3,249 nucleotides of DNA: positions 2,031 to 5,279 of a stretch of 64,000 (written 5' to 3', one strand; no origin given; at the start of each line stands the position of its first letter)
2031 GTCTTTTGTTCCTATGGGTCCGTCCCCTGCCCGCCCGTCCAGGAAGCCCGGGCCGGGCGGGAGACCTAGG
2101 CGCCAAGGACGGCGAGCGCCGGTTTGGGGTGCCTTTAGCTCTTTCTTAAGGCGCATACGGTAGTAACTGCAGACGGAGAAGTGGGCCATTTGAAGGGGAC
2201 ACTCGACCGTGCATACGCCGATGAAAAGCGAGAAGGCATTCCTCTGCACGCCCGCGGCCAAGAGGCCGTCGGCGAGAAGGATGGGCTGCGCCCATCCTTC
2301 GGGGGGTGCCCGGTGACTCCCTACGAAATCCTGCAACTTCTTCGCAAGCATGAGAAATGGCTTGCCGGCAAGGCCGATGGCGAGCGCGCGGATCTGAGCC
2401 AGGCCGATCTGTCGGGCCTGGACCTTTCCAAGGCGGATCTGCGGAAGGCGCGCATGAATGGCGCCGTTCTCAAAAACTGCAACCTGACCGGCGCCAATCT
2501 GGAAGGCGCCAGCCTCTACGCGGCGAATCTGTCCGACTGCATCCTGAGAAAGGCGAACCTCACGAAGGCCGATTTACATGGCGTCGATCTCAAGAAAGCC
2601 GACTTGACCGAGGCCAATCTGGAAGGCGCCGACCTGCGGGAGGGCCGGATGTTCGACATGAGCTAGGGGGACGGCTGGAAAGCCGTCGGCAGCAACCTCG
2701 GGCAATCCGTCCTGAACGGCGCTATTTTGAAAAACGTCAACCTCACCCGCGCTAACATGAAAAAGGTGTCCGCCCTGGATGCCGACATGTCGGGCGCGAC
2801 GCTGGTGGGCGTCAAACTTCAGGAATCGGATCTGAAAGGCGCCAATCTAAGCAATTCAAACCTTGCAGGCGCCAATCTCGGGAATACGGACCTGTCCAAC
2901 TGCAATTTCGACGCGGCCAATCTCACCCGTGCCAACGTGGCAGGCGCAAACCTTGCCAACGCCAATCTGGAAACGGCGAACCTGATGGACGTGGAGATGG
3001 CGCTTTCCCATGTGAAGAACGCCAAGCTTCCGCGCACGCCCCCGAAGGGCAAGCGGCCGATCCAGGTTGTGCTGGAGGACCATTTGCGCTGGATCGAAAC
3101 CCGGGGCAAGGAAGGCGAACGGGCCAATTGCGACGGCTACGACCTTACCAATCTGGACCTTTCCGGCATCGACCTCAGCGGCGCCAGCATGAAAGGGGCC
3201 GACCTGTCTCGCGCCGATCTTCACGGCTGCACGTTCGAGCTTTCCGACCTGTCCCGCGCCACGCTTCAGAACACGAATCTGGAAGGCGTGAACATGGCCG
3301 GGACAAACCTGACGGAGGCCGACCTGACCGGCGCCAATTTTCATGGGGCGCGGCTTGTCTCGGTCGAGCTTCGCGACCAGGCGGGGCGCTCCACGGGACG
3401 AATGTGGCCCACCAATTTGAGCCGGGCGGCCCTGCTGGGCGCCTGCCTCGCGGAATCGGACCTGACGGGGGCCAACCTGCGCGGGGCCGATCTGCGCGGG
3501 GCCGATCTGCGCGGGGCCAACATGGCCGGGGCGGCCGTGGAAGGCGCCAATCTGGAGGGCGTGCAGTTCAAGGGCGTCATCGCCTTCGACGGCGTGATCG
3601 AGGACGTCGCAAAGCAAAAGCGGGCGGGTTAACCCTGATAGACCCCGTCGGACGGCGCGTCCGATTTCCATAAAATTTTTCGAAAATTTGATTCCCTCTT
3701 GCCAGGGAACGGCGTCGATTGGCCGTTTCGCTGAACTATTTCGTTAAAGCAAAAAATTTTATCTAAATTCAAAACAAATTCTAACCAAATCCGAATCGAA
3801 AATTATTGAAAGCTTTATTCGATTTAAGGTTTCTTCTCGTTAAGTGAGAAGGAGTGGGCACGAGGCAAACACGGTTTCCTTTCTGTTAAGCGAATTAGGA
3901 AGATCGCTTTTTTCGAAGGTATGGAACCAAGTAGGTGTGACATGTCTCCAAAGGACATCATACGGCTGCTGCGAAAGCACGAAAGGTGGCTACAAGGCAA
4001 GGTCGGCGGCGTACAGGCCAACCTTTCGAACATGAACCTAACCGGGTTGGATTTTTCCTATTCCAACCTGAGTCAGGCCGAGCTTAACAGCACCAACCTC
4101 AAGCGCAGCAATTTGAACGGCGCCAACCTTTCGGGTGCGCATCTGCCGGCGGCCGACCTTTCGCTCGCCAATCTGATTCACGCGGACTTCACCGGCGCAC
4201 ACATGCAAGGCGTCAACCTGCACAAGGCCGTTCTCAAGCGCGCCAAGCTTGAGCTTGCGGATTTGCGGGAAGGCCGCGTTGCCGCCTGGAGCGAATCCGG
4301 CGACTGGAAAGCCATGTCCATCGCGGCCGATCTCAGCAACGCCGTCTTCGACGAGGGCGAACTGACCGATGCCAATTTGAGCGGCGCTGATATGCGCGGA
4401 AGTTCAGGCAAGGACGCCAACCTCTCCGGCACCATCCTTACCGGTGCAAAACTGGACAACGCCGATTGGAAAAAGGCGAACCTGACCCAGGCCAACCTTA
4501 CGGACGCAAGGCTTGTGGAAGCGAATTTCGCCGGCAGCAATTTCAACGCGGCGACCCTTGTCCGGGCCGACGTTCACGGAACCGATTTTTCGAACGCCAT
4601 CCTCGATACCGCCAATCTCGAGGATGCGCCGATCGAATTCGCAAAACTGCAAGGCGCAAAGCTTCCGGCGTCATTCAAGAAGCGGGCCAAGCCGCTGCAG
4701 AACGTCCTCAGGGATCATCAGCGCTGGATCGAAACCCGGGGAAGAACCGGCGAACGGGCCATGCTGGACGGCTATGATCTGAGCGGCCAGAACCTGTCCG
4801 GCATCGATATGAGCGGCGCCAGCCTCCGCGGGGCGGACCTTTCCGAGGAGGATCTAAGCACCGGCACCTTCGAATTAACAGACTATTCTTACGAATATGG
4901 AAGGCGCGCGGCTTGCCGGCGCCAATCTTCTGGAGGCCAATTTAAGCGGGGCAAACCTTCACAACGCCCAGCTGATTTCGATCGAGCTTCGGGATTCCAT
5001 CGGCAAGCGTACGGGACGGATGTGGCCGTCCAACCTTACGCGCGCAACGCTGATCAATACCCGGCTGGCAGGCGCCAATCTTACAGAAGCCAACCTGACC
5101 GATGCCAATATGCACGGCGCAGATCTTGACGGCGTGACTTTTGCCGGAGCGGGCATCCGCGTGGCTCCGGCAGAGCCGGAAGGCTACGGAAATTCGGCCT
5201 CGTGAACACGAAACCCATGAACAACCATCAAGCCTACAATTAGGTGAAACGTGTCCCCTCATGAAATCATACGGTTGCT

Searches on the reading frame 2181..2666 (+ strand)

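Call 86: search_protein_families(library=pfam, proteins=[window:2181-2666:+], max_evalue=0.001)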
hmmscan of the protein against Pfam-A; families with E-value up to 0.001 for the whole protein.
window:2181-2666:+ (161 aa): 3 families
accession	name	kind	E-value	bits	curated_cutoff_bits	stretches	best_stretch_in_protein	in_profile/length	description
PF00805.28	Pentapeptide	-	1.8e-42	142.9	20.2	4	100-138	1-39/40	Pentapeptide repeats (8 copies)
PF13599.13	Pentapeptide_4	-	2.8e-10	40.6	38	1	75-147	6-78/78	Pentapeptide repeat region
PF13576.12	Pentapeptide_3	-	7.3e-08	33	27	0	85-121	10-48/48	Pentapeptide repeats (9 copies)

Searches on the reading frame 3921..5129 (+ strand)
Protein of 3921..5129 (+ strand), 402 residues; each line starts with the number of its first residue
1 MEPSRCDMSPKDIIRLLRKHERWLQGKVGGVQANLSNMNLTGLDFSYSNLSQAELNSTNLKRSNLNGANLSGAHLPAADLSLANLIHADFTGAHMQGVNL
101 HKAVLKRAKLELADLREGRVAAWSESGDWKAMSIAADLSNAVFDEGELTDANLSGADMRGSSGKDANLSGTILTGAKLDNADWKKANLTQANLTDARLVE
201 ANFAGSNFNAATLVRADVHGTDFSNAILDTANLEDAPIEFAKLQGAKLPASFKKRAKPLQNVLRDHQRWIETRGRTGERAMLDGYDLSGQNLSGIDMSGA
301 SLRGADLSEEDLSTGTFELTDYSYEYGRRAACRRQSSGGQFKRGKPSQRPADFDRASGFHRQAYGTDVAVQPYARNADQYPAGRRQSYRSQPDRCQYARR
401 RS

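Call 6: search_protein_families(library=pfam, proteins=[window:3921-5129:+], max_evalue=0.01)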
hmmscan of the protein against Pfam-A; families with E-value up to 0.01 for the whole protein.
window:3921-5129:+ (402 aa): 4 families
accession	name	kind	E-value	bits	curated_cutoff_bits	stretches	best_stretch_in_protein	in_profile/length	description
PF00805.28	Pentapeptide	-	3.1e-53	177.3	20.2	9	63-100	1-38/40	Pentapeptide repeats (8 copies)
PF13599.13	Pentapeptide_4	-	3.9e-24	84.9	38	4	136-203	11-78/78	Pentapeptide repeat region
PF13576.12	Pentapeptide_3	-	3.1e-17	63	27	2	169-212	2-48/48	Pentapeptide repeats (9 copies)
PF25296.1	Decapeptide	-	8.4e-07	29.2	45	0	65-118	7-60/74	Decapeptide repeat region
